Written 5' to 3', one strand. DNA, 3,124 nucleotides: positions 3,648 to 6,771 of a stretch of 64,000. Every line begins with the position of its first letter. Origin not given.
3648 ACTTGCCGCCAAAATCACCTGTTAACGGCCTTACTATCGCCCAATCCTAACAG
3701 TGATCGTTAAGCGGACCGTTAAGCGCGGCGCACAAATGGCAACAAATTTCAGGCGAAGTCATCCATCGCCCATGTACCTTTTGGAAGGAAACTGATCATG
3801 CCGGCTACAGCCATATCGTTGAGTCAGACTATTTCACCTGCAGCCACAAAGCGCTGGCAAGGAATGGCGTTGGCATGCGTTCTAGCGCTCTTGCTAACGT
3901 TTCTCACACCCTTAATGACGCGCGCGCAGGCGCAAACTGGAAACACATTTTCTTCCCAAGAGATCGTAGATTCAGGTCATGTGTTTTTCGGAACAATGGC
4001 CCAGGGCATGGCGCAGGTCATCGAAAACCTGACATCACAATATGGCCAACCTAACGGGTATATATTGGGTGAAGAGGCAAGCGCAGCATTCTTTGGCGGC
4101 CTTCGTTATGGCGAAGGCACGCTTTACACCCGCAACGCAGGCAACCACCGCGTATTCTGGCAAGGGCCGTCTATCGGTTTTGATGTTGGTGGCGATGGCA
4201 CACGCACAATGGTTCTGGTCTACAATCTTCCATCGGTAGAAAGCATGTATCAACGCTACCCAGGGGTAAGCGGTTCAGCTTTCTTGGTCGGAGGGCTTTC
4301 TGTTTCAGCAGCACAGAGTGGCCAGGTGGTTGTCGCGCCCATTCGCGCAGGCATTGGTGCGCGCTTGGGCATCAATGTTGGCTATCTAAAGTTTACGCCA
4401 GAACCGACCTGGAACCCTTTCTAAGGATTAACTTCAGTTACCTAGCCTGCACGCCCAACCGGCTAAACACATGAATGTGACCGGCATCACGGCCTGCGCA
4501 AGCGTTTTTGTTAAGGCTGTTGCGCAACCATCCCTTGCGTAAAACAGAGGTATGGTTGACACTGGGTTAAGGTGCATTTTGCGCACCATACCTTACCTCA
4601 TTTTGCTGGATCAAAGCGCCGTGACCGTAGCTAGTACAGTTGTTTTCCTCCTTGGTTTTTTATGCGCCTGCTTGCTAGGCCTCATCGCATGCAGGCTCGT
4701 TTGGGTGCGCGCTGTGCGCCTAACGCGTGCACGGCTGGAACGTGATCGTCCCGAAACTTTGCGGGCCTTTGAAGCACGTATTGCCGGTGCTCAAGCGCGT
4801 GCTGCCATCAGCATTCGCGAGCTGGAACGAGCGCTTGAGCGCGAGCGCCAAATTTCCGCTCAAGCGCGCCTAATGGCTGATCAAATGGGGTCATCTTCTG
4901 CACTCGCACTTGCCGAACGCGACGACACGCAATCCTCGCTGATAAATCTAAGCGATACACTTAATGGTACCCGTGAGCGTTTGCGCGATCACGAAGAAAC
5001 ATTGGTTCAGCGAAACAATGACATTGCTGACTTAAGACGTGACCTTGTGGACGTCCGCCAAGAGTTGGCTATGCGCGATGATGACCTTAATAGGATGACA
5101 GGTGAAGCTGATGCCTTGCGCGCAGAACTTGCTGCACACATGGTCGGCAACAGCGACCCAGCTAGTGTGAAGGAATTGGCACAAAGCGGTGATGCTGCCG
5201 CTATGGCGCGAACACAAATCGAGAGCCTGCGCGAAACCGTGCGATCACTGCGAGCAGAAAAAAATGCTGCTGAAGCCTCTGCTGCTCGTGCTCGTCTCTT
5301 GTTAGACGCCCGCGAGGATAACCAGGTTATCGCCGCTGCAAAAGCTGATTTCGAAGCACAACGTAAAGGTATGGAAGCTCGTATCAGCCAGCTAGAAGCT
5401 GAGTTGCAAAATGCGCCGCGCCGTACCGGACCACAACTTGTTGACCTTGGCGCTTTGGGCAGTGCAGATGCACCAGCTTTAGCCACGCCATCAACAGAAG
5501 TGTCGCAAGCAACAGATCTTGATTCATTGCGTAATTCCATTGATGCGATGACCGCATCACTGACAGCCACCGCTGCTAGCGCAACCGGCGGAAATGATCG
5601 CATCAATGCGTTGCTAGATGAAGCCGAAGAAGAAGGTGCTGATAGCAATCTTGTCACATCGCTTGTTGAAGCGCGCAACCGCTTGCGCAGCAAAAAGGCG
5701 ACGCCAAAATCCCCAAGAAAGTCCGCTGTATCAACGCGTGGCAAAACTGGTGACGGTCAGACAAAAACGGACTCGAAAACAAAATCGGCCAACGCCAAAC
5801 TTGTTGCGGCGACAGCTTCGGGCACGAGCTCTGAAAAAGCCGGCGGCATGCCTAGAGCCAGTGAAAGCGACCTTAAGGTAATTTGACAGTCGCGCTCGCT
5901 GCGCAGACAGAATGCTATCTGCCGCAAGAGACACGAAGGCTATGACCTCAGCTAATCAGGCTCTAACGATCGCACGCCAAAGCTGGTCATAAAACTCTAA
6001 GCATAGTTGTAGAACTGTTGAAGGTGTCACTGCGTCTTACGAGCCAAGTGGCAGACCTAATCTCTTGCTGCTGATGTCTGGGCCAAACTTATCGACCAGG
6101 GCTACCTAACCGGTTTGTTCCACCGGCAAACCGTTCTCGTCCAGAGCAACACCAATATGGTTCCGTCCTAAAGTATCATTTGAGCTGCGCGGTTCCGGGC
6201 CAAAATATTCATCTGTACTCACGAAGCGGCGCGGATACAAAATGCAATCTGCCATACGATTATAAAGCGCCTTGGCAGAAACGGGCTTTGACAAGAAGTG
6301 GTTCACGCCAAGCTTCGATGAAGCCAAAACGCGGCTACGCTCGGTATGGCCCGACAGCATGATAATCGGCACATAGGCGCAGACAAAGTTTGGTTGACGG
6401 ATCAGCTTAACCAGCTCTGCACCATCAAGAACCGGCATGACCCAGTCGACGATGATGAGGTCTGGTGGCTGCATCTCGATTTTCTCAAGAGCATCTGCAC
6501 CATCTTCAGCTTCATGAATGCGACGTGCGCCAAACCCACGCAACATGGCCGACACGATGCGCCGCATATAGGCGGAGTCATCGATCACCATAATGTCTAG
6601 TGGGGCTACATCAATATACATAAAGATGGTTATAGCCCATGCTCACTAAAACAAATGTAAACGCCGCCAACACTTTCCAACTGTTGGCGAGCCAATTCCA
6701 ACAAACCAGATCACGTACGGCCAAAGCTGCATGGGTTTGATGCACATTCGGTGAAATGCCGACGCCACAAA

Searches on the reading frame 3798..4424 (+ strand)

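Call 95: search_protein_families(library=pfam, proteins=[window:3798-4424:+], max_evalue=0.001)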
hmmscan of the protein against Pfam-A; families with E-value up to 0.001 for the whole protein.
window:3798-4424:+ (208 aa): 1 family
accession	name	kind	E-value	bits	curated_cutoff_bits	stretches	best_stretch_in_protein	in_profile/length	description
PF06577.17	EipA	-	8.7e-72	240.6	30.8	1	50-208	2-160/160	Envelope integrity protein A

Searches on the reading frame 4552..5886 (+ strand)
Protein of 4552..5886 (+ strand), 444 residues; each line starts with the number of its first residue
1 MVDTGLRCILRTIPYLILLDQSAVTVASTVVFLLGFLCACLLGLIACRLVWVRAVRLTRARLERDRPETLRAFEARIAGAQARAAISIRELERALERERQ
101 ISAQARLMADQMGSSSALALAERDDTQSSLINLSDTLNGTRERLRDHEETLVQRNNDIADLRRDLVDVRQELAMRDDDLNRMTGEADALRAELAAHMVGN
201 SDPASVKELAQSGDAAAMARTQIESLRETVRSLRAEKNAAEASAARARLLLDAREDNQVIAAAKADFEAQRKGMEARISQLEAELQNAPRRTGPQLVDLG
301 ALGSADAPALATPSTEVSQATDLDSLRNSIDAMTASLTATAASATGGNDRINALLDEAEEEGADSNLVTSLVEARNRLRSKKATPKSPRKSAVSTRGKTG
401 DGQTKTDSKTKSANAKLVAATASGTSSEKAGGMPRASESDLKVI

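Call 95: search_protein_families(library=pfam, proteins=[window:4552-5886:+], max_evalue=0.001)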
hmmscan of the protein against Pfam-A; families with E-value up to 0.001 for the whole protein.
window:4552-5886:+ (444 aa): 1 family
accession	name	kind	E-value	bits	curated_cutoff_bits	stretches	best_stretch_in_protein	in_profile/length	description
PF25464.1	DUF7900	-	0.00024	22.1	27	0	219-284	13-78/97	Domain of unknown function (DUF7900)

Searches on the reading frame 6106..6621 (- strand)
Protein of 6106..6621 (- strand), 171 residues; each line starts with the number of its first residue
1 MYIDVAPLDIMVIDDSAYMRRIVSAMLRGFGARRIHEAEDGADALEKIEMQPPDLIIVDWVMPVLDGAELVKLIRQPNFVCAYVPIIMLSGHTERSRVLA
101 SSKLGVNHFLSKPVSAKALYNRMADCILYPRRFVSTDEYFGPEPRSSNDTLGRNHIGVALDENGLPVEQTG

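Call 95: search_protein_families(library=pfam, proteins=[window:6106-6621:-], max_evalue=0.001)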
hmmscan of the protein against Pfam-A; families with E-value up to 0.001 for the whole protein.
window:6106-6621:- (171 aa): 1 family
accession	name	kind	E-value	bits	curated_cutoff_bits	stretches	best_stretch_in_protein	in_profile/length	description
PF00072.30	Response_reg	-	1.1e-24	87.2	30.2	1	10-122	1-109/111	Response regulator receiver domain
